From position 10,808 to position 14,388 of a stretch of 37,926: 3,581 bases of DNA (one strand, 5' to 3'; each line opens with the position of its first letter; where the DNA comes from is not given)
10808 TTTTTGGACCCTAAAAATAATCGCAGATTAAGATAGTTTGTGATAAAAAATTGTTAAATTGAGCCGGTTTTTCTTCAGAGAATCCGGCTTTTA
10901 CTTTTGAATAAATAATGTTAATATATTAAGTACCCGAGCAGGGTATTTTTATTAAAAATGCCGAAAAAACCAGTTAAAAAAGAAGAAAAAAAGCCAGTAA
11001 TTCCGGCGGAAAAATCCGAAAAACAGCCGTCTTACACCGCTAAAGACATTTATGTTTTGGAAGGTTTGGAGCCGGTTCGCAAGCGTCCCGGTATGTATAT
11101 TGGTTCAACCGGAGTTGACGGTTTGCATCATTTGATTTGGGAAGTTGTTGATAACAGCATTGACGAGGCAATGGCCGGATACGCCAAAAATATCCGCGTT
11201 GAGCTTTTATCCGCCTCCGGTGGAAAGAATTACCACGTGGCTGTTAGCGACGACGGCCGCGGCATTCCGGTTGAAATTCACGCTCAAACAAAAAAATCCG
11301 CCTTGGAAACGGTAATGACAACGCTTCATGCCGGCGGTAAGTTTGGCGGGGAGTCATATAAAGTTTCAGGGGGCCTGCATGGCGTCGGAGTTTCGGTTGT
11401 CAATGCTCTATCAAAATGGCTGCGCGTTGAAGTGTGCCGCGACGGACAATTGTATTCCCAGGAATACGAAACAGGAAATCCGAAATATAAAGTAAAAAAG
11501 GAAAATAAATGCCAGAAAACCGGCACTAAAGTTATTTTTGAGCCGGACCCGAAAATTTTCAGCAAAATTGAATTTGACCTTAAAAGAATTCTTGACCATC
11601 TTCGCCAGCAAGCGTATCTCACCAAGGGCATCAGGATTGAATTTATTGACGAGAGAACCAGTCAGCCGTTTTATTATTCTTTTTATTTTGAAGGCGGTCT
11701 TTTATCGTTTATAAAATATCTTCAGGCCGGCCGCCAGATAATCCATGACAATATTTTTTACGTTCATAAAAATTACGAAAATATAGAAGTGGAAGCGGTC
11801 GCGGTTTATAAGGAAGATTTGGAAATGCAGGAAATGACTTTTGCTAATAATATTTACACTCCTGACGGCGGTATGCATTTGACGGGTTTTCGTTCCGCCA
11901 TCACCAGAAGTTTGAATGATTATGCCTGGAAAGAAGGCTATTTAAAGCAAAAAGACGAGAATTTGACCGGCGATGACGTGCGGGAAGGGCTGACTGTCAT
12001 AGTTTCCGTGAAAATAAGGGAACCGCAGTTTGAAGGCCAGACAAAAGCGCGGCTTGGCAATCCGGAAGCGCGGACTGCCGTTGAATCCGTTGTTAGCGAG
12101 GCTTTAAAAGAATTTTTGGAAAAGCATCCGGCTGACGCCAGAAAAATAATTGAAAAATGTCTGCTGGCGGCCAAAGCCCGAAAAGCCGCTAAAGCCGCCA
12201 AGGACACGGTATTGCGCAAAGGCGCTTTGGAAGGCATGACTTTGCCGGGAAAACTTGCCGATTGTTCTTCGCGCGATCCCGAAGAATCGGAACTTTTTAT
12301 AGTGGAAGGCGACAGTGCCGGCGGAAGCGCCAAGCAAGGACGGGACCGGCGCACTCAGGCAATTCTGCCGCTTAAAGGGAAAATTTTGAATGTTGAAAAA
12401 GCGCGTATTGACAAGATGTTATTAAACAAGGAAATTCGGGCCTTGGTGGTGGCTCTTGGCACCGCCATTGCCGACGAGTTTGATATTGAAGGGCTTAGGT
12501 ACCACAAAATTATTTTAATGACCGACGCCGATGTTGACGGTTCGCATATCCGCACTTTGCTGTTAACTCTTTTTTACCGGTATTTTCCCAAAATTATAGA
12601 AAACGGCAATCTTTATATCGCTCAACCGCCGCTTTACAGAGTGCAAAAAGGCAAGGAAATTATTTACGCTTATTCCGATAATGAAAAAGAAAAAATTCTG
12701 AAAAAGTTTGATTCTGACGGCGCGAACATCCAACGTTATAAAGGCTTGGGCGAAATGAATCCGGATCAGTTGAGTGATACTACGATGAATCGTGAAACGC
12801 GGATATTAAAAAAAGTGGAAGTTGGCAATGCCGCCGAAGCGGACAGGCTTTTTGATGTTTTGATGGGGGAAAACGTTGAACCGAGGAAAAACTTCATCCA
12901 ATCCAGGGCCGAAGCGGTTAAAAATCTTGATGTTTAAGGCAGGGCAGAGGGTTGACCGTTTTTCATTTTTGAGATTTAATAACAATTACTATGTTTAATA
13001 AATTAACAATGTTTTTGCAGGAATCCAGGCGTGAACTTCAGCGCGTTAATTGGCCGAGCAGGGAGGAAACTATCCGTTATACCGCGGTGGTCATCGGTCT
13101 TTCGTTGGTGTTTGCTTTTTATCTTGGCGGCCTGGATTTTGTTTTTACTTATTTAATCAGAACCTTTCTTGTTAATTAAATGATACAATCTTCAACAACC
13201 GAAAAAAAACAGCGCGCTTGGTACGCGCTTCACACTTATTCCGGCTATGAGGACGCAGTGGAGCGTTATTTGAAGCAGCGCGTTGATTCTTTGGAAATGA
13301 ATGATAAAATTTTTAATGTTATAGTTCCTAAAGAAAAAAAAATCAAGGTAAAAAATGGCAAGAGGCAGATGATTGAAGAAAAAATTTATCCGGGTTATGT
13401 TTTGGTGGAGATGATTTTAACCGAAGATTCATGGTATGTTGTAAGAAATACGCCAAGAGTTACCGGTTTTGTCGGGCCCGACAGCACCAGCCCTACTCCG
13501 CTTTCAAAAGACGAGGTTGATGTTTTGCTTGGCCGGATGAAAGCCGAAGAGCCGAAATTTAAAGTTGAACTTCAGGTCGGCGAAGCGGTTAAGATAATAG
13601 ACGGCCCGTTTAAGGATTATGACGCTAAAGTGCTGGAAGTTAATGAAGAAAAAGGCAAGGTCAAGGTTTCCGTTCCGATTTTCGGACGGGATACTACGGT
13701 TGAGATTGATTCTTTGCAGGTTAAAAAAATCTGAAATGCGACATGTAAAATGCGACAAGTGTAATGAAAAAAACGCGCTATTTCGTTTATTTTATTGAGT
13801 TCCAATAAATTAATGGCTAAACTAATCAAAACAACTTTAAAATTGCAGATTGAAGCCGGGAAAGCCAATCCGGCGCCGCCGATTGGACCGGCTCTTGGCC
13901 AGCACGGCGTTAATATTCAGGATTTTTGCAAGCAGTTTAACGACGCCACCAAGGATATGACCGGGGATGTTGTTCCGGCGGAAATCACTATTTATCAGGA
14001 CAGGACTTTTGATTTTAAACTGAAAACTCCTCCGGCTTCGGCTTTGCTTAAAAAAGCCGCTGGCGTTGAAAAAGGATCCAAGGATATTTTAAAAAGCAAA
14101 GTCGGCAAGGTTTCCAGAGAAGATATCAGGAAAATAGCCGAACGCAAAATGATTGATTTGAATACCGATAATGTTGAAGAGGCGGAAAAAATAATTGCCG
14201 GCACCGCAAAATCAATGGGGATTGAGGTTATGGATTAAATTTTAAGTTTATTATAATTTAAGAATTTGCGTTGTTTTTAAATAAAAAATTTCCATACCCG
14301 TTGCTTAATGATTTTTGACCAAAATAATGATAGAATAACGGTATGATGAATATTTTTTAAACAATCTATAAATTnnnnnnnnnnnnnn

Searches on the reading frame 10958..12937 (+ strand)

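Call 85: search_protein_families(library=pfam, proteins=[window:10958-12937:+], max_evalue=0.000001)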
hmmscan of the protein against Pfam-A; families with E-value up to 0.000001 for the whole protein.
window:10958-12937:+ (659 aa): 4 families
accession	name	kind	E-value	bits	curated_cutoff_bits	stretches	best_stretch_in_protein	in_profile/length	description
PF00204.31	DNA_gyraseB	-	7.3e-58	195.3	27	1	247-416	1-172/173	DNA gyrase B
PF00986.26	DNA_gyraseB_C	-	1.5e-27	95.9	29.8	1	588-648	3-63/63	DNA gyrase B subunit, carboxyl terminus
PF01751.28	Toprim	-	4.7e-19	68.8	23.1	1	445-556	1-95/96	Toprim domain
PF02518.31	HATPase_c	-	3.3e-16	60.2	26.4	1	54-197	4-108/111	Histidine kinase-, DNA gyrase B-, and HSP90-like ATPase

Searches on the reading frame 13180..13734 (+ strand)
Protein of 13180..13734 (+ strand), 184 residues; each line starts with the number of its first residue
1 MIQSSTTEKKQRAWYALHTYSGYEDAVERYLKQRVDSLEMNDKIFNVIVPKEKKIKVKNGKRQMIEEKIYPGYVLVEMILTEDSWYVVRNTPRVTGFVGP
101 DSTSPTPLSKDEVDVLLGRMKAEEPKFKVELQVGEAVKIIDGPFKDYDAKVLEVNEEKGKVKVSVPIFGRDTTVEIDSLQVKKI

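Call 85: search_protein_families(library=pfam, proteins=[window:13180-13734:+], max_evalue=0.000001)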
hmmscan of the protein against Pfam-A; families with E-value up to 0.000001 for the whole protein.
window:13180-13734:+ (184 aa): 1 family
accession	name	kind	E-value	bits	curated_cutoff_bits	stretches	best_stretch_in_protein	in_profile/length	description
PF02357.24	NusG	-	1.9e-27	96.1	22.2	1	13-116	2-92/93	Transcription termination factor nusG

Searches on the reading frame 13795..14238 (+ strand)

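Call 85: search_protein_families(library=pfam, proteins=[window:13795-14238:+], max_evalue=0.000001)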
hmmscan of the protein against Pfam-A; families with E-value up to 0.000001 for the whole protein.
window:13795-14238:+ (147 aa): 2 families
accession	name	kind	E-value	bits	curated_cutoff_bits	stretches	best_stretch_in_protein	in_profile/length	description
PF03946.19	Ribosomal_L11_N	-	5.2e-30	103.4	32.9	1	15-72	1-58/58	Ribosomal protein L11, N-terminal domain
PF00298.24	Ribosomal_L11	-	1.7e-25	89.6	21.4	1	77-145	1-69/69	Ribosomal protein L11, RNA binding domain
